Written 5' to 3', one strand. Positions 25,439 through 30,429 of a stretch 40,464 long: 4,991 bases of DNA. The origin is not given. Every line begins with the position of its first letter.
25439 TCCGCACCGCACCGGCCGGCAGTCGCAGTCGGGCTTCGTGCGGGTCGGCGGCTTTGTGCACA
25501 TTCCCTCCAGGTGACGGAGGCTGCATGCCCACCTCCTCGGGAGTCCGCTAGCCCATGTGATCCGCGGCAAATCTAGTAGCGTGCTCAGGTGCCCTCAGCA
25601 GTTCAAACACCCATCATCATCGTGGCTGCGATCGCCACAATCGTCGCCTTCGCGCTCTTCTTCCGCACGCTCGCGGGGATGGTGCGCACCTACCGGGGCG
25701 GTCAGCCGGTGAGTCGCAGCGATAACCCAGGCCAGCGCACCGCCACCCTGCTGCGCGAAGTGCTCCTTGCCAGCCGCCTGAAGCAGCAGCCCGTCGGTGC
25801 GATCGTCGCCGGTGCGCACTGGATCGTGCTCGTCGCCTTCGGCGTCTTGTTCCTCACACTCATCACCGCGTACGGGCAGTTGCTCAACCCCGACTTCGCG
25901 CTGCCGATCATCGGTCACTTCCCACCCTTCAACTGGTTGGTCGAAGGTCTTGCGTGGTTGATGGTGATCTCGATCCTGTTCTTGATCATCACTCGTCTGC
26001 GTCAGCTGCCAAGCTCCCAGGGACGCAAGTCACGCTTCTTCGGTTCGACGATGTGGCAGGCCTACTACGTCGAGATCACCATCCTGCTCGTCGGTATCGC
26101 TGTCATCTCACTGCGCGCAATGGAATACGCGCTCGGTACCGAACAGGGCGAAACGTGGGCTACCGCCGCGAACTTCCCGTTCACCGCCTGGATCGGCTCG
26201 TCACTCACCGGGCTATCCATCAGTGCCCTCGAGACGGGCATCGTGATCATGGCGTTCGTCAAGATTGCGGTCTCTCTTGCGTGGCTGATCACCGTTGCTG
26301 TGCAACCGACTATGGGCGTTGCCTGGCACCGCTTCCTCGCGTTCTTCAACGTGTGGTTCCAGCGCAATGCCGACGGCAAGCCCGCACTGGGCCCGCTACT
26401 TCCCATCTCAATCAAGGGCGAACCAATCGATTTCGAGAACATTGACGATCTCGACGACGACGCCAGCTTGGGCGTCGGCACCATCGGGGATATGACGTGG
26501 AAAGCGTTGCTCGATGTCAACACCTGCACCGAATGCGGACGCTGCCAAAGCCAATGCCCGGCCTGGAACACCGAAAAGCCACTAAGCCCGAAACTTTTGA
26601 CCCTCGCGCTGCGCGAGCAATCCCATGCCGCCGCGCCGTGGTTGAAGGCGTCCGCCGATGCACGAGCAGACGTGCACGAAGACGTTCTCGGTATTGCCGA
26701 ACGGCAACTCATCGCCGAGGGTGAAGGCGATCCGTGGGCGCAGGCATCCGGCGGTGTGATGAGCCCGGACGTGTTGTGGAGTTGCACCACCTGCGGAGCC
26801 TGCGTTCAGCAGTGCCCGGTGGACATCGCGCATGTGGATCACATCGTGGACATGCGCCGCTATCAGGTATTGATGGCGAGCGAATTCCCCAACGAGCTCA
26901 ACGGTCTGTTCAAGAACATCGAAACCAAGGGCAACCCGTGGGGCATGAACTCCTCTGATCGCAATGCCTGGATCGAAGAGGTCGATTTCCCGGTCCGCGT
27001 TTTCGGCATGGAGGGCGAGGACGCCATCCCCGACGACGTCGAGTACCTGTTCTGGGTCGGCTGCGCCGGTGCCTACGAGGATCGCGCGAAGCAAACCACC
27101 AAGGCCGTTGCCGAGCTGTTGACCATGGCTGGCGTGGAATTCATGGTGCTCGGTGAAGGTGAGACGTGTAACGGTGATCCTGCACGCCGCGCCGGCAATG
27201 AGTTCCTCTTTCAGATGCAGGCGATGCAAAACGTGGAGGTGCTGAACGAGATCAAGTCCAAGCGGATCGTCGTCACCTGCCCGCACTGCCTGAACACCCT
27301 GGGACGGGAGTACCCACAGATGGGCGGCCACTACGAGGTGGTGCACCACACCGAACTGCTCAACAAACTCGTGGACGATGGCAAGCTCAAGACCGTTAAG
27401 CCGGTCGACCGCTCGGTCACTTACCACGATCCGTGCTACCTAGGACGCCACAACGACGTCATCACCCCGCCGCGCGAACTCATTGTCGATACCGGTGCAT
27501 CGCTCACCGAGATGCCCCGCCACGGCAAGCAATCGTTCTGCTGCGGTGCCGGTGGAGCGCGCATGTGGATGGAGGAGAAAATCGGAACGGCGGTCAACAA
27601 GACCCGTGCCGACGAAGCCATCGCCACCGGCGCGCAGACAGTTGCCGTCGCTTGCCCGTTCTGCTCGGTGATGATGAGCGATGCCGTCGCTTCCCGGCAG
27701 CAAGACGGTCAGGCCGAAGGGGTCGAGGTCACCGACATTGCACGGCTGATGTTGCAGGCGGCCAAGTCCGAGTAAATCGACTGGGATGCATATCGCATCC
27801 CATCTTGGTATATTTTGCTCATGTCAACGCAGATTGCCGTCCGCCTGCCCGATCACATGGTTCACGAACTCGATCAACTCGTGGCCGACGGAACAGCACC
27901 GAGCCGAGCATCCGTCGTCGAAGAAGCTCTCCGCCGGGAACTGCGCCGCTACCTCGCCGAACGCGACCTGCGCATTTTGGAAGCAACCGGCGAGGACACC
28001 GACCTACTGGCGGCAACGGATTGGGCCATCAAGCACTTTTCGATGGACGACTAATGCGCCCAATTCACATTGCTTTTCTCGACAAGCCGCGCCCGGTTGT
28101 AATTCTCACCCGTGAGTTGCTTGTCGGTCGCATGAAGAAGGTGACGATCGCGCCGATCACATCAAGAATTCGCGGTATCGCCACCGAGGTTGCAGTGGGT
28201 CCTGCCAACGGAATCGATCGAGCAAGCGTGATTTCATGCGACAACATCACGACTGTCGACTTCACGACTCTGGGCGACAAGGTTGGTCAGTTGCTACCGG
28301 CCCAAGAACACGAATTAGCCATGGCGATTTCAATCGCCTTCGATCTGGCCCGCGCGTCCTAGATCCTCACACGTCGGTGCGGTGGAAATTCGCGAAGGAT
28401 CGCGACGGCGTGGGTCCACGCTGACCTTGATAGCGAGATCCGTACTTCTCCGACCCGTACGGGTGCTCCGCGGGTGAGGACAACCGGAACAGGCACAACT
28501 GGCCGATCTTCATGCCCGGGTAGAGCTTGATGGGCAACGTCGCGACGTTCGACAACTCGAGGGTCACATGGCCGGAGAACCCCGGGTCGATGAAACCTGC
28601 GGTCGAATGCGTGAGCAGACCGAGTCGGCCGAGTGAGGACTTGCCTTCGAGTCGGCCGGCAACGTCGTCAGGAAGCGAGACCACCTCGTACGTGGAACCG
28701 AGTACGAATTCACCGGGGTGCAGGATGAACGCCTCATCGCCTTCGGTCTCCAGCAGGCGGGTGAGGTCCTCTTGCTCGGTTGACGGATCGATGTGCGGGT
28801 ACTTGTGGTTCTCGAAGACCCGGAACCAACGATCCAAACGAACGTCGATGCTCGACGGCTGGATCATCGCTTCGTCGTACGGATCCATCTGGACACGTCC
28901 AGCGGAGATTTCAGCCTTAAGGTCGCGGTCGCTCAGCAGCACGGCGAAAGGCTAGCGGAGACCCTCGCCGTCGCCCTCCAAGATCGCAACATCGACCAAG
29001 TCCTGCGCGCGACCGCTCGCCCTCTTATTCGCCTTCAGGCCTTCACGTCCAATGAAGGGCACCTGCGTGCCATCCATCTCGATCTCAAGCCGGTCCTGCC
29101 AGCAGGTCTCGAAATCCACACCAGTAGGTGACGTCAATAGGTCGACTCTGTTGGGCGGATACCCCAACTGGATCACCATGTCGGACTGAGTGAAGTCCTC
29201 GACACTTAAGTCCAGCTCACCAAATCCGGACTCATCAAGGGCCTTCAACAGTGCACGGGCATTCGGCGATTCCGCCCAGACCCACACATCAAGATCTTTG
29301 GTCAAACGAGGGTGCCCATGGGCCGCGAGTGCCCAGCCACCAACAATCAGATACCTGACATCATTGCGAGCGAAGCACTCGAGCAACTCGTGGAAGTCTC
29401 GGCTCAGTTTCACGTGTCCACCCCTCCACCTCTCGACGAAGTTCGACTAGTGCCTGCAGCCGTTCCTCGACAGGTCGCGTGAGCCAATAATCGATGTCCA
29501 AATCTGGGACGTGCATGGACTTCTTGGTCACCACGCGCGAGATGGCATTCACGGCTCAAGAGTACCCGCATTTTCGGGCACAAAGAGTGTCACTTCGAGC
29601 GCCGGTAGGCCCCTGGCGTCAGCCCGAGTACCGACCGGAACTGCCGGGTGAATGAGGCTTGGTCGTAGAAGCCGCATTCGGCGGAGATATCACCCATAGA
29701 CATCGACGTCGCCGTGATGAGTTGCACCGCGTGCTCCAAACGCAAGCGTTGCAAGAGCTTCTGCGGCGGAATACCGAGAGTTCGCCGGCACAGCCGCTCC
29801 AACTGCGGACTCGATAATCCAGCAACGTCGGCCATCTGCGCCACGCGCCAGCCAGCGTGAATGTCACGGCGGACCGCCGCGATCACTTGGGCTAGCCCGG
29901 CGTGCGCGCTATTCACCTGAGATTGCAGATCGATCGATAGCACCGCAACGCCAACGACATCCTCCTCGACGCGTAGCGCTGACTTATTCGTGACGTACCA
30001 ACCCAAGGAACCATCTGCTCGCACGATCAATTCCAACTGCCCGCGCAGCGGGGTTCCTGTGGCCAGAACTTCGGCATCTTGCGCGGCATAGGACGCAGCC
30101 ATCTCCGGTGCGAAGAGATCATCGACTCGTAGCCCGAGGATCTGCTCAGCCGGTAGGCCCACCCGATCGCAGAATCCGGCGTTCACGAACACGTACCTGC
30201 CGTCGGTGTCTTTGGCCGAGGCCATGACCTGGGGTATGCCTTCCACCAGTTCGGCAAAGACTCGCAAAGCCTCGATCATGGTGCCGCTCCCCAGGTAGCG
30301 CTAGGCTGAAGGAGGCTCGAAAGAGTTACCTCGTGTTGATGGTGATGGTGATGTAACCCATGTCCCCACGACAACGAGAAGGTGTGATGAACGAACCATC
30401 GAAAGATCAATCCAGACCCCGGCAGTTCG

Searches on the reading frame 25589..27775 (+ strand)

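Call 50: search_protein_families(library=pfam, proteins=[window:25589-27775:+], max_evalue=0.001)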
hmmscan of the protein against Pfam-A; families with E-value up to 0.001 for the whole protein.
window:25589-27775:+ (728 aa): 10 families
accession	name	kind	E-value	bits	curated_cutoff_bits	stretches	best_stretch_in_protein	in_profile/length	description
PF02754.22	CCG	-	7e-35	119.4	20.6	2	610-696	1-84/85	Cysteine-rich domain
PF13187.11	Fer4_9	-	3.9e-11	43.2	27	1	313-412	2-50/52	4Fe-4S dicluster domain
PF13183.11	Fer4_8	-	9.9e-09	36.1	27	1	310-413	2-68/68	4Fe-4S dicluster domain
PF13237.11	Fer4_10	-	2e-07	31.2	25.5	1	307-410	3-53/53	4Fe-4S dicluster domain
PF13534.11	Fer4_17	-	5.2e-07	30.5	22.2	0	309-324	42-57/61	4Fe-4S dicluster domain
PF13484.11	Fer4_16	-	5.5e-07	30.7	30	0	399-421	2-25/66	4Fe-4S double cluster binding domain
PF12838.12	Fer4_7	-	2.3e-06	28.4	27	0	396-413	35-52/52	4Fe-4S dicluster domain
PF12797.12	Fer4_2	-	2.8e-06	27.4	24.5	1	304-325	1-22/22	4Fe-4S binding domain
PF00037.32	Fer4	-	1.2e-05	25.4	21.1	0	399-412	8-21/24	4Fe-4S binding domain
PF25160.1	LdpA_Fe-S-bd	-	0.00034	20.8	27.6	0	311-325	26-40/49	LdpA Fe-S cluster-binding domain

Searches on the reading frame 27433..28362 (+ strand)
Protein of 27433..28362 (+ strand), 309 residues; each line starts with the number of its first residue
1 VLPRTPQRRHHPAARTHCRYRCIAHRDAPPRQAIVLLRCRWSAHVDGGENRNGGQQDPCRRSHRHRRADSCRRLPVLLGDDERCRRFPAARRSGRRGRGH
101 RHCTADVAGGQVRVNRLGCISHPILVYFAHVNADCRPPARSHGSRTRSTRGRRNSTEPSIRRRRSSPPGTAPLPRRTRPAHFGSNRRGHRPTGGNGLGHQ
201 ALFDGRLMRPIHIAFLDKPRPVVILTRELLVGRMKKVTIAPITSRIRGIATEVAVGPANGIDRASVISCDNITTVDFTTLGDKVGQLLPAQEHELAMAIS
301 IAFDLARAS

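Call 50: search_protein_families(library=pfam, proteins=[window:27433-28362:+], max_evalue=0.001)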
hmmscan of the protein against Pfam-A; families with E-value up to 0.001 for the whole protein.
window:27433-28362:+ (309 aa): 1 family
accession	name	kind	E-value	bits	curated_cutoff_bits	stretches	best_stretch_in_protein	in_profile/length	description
PF02452.23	PemK_toxin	-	9.3e-11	42.4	23.1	1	217-301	19-107/109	PemK-like, MazF-like toxin of type II toxin-antitoxin system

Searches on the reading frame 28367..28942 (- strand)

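Call 50: search_protein_families(library=pfam, proteins=[window:28367-28942:-], max_evalue=0.001)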
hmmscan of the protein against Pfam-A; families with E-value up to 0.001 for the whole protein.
window:28367-28942:- (191 aa): 4 families
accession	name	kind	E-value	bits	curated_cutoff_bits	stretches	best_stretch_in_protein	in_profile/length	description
PF22769.1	DCD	-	2.3e-47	161.4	27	1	3-153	2-152/153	dCTP deaminase-like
PF06559.16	DCD_N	-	8.1e-10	39.2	21.4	1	3-151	5-160/164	2'-deoxycytidine 5'-triphosphate deaminase (DCD) N-terminal domain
PF22569.1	DCD_C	-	1.5e-09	37.9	22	1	62-175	68-185/192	2'-deoxycytidine 5'-triphosphate deaminase (DCD), C-terminal domain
PF00692.24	dUTPase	-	1.1e-06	28.9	22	1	71-163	23-113/129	dUTPase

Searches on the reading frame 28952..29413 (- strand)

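Call 50: search_protein_families(library=pfam, proteins=[window:28952-29413:-], max_evalue=0.001)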
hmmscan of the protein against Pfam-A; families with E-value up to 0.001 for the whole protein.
window:28952-29413:- (153 aa): 3 families
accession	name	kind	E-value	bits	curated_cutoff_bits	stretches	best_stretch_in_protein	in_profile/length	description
PF19502.5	DUF6036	-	1.7e-06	28.4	23.6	1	6-142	6-115/164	Nucleotidyltransferase of unknown function (DUF6036)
PF10706.15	Aminoglyc_resit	-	0.0002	21.9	21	1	8-79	3-75/149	Aminoglycoside-2''-adenylyltransferase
PF14907.12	NTP_transf_5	-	0.00091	19.3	31.2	0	3-119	56-176/249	Uncharacterised nucleotidyltransferase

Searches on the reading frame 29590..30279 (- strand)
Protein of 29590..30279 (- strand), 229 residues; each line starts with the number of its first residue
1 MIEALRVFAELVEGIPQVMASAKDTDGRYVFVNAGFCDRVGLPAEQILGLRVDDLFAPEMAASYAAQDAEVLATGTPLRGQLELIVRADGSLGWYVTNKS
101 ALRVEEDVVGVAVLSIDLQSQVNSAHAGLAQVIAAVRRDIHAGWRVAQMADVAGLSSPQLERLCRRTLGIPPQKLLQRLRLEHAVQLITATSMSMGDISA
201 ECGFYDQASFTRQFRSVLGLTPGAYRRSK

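Call 50: search_protein_families(library=pfam, proteins=[window:29590-30279:-], max_evalue=0.001)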
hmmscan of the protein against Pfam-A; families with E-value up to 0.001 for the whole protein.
window:29590-30279:- (229 aa): 5 families
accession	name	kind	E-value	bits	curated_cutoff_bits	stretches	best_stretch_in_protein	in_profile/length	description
PF12833.13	HTH_18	-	9e-24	84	33.6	1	149-227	1-79/80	Helix-turn-helix domain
PF00165.29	HTH_AraC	-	4.5e-18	65.4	26.6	2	190-227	6-42/42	Bacterial regulatory helix-turn-helix proteins, AraC family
PF08448.16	PAS_4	-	6.5e-17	62.2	23.1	1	16-121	5-108/110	PAS fold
PF13426.13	PAS_9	-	1.4e-06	28.9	27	1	23-117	7-100/103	PAS domain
PF08447.18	PAS_3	-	9.8e-05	23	25.6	1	30-105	2-78/89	PAS fold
